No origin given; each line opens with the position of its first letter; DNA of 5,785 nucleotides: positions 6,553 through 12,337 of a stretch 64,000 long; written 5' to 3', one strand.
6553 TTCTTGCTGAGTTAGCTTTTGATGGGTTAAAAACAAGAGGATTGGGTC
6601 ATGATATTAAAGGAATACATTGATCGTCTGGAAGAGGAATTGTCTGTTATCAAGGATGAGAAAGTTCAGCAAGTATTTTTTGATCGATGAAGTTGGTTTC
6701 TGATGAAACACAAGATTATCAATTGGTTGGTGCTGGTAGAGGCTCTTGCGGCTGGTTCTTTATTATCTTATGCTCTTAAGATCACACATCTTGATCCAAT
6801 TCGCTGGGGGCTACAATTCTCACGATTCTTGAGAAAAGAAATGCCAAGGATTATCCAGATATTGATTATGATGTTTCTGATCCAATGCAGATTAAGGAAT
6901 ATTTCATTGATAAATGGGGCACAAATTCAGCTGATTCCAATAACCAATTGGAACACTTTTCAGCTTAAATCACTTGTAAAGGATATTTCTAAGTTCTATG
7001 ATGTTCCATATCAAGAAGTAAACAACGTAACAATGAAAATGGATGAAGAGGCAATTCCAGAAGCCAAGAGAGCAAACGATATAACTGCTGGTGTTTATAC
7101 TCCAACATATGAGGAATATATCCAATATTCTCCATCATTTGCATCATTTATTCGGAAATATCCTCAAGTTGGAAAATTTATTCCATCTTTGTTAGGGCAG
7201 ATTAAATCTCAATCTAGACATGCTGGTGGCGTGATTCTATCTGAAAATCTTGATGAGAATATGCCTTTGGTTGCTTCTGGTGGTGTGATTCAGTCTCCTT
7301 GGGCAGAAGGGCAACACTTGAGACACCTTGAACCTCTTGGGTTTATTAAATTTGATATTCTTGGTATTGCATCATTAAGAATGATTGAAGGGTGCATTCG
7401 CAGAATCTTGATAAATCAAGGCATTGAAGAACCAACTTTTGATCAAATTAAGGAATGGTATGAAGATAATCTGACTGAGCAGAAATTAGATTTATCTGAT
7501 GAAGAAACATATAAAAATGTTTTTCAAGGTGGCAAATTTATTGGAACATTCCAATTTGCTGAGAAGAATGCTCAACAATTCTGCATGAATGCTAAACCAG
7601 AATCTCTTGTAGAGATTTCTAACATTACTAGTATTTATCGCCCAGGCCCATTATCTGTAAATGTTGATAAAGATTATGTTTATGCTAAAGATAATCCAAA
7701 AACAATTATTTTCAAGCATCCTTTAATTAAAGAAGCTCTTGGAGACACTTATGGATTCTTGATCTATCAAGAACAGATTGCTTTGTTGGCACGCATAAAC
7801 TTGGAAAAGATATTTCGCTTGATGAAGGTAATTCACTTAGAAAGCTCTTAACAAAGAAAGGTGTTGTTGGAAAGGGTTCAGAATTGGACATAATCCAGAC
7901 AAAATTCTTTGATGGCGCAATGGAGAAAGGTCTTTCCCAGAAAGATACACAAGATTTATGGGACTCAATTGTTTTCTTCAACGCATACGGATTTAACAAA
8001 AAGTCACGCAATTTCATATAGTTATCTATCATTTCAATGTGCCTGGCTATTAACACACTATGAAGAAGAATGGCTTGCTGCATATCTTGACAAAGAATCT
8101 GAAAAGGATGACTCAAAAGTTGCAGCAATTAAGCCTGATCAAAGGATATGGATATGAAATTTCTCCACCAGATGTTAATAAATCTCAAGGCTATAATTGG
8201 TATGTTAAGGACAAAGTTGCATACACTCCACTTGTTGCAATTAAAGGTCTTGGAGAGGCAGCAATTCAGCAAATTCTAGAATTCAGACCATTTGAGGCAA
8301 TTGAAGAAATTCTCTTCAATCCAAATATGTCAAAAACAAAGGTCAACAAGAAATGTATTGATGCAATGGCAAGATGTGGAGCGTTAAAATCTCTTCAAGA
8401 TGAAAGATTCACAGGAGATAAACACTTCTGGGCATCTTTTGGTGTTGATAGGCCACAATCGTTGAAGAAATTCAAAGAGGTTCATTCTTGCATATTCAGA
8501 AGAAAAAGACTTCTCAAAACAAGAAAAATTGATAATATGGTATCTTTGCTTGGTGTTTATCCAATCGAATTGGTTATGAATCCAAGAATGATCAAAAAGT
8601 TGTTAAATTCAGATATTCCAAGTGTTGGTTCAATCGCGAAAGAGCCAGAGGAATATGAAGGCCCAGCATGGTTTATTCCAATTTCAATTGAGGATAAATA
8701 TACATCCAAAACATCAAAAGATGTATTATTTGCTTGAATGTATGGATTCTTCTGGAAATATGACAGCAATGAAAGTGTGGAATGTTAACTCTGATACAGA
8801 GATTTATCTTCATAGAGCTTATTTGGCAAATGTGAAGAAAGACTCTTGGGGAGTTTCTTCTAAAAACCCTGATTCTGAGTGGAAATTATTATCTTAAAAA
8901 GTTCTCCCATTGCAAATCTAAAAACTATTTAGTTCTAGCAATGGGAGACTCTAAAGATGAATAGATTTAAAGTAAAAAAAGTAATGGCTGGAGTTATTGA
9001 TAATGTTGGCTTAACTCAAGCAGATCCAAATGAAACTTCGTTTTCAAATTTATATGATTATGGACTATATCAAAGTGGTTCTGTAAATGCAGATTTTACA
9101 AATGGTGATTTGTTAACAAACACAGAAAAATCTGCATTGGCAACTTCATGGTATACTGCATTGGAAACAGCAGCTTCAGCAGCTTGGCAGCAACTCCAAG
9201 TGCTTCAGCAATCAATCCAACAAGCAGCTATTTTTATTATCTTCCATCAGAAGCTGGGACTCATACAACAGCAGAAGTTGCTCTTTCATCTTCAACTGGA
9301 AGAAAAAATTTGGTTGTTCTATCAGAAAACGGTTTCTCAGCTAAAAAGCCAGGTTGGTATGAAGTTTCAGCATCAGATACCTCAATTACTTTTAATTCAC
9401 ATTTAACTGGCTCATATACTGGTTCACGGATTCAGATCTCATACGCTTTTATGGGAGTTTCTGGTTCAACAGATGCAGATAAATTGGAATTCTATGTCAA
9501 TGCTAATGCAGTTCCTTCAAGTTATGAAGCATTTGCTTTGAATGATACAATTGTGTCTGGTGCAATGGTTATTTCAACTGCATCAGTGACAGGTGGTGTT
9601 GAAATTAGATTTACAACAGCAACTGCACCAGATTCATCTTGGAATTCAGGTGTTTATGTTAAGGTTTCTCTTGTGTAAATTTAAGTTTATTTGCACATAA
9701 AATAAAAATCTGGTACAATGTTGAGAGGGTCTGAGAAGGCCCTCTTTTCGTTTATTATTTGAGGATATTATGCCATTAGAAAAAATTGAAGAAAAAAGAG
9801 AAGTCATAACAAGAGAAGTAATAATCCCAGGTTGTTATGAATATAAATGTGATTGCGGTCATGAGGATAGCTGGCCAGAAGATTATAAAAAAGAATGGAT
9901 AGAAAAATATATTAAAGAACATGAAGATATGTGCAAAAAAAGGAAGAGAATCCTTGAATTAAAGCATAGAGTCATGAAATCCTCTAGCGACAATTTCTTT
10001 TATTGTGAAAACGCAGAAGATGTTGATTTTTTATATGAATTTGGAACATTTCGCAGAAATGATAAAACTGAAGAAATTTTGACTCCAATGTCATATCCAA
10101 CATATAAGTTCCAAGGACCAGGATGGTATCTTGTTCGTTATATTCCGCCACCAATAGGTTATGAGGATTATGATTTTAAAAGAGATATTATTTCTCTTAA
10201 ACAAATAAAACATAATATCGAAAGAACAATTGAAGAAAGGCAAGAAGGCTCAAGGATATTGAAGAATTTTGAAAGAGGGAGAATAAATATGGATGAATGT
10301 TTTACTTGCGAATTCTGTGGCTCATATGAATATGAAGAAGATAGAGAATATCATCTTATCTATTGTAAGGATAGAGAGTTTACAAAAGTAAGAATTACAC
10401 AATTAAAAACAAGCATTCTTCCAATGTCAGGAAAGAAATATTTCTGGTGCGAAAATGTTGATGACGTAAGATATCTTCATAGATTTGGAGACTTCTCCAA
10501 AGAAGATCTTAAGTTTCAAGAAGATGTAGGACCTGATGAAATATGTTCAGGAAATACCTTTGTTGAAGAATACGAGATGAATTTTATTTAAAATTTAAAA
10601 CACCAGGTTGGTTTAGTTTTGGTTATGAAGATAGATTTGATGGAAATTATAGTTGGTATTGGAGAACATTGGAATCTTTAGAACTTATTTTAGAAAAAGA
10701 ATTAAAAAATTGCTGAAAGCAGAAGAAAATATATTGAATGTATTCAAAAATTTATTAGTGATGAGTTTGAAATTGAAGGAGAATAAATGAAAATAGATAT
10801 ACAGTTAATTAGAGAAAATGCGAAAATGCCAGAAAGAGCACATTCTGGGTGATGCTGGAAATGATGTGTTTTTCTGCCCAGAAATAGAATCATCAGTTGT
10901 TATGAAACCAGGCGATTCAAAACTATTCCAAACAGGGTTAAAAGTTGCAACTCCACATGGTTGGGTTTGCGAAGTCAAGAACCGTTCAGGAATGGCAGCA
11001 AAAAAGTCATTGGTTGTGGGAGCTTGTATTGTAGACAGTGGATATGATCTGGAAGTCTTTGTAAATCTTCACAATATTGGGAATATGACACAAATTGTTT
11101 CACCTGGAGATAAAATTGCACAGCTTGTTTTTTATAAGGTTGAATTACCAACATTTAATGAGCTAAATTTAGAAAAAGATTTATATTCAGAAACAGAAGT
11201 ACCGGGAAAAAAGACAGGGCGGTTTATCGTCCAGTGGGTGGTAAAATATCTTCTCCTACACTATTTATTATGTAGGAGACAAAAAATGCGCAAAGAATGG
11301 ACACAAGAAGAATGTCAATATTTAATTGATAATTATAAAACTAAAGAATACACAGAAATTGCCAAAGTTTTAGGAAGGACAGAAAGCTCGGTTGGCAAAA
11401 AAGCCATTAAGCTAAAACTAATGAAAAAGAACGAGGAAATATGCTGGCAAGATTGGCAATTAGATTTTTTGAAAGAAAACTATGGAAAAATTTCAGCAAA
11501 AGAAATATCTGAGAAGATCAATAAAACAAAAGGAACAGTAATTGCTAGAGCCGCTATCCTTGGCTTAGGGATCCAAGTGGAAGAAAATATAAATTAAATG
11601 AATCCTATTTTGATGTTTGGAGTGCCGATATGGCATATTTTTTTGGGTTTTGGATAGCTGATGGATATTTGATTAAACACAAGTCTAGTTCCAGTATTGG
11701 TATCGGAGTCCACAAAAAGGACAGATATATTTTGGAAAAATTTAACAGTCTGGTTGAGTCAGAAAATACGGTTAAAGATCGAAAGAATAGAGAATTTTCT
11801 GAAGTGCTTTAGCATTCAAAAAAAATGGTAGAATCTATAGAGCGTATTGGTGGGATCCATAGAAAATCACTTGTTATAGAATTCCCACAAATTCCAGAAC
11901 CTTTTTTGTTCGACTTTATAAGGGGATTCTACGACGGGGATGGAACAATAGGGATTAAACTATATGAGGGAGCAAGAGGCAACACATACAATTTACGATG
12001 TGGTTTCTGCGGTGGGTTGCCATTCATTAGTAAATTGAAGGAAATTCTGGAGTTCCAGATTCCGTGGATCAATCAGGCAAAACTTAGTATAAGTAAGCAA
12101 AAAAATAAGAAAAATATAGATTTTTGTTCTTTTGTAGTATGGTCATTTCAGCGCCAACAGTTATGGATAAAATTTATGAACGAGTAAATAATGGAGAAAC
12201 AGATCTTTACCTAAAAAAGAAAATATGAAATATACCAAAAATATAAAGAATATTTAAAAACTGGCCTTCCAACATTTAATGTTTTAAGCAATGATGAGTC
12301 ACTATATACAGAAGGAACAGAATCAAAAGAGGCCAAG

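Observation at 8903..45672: Recurrent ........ motif caged inside RBS-sequestering hairpins: a candidate late-promoter/translational switch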

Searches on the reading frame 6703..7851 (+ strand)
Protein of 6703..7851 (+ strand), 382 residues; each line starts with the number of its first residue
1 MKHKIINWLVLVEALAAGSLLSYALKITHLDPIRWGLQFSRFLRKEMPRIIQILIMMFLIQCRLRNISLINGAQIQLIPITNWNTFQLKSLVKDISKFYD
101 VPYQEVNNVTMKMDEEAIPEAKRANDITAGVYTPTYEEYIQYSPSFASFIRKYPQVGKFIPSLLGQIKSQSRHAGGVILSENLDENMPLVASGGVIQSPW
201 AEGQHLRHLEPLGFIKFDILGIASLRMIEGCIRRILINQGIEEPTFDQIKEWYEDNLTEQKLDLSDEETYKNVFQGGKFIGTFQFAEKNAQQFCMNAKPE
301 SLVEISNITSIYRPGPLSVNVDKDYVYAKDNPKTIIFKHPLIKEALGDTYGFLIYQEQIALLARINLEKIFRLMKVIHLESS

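Call 7: search_protein_families(library=pfam, proteins=[window:6703-7851:+])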
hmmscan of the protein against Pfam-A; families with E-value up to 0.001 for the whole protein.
window:6703-7851:+ (382 aa): 2 families
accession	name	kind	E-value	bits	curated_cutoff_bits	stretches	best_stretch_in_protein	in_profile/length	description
PF17657.6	DNA_pol3_finger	-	6.4e-26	91.1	22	1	245-365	8-127/166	Bacterial DNA polymerase III alpha subunit finger domain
PF07733.18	DNA_pol3_alpha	-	1.6e-18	67.7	23.9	1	16-221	67-260/260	Bacterial DNA polymerase III alpha NTPase domain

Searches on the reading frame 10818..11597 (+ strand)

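Call 7: search_protein_families(library=pfam, proteins=[window:10818-11597:+])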
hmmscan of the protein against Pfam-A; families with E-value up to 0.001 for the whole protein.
window:10818-11597:+ (259 aa): 2 families
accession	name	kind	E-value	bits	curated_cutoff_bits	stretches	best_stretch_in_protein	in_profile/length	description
PF00692.24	dUTPase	-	1e-12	48.4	22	1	24-122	21-115/129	dUTPase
PF22769.1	DCD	-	2.5e-07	31.3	27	1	24-107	68-152/153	dCTP deaminase-like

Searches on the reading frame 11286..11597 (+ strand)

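Call 23: search_protein_families(library=pfam, proteins=[window:11286-11597:+], max_evalue=0.01)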
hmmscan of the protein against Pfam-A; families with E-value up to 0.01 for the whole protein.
window:11286-11597:+ (103 aa): 6 families
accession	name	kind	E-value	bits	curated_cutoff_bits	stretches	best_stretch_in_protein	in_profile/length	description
PF13404.12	HTH_AsnC-type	-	0.00013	22.2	27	0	59-89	9-38/42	AsnC-type helix-turn-helix domain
PF08281.18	Sigma70_r4_2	-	0.00032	20.7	25.7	0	20-38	27-45/54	Sigma-70, region 4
PF13412.12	HTH_24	-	0.00047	20.1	21.9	1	60-88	10-37/48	Winged helix-turn-helix DNA-binding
PF13921.12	Myb_DNA-bind_6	-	0.00067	20.2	22.9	0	5-39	1-38/60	Myb-like DNA-binding domain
PF08461.16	HTH_12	-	0.00078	19.8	21.4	0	59-89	4-34/66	Ribonuclease R winged-helix domain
PF23159.1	WH_Rok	-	0.0094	16.5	27.6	0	60-87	7-34/58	Repressor Rok winged helix domain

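Call 81: search_protein_families(library=phrogs, proteins=[window:11286-11597:+], max_evalue=0.01)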
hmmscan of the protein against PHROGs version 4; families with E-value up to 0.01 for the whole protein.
window:11286-11597:+ (103 aa): 8 families
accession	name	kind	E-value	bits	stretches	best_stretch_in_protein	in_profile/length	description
phrog_323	-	transcription regulation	8.8e-21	75.8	1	2-98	94-194/319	transcriptional regulator, D5-like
phrog_14101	-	transcription regulation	3.3e-16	60.7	2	3-50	5-51/103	transcriptional regulator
phrog_11013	-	unknown function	1.8e-13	51.2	2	2-48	30-76/87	-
phrog_1891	-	DNA, RNA and nucleotide metabolism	5.6e-12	46.6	2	23-94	19-92/255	HNH endonuclease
phrog_16121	-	unknown function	5.5e-08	34.1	1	53-85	4-36/124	-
phrog_11492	-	unknown function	1.8e-05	26.2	1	53-96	5-48/154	-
phrog_31591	-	DNA, RNA and nucleotide metabolism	0.0005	21.1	1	1-83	1-79/136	HTH DNA binding protein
phrog_38779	-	unknown function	0.0027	18.7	0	4-38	18-52/61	-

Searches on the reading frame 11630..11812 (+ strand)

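Call 64: search_protein_families(library=pfam, proteins=[window:11630-11812:+], max_evalue=0.1)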
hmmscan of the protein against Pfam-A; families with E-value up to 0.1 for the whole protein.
window:11630-11812:+ (60 aa): 1 family
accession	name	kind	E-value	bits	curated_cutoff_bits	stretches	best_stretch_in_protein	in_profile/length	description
PF14528.11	LAGLIDADG_3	-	0.00024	21.7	22.5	1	2-44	5-45/82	LAGLIDADG-like domain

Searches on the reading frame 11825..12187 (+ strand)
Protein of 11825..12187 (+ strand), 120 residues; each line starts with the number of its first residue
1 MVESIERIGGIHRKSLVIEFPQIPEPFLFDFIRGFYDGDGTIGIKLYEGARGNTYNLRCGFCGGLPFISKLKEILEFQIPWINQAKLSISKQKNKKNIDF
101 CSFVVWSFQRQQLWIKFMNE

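Call 64: search_protein_families(library=pfam, proteins=[window:11825-12187:+], max_evalue=0.1)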
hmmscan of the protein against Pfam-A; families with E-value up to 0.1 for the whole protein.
window:11825-12187:+ (120 aa): 1 family
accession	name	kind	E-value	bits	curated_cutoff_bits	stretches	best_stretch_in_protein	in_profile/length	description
PF00961.24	LAGLIDADG_1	-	0.066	14.6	23.1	0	33-107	2-70/102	LAGLIDADG endonuclease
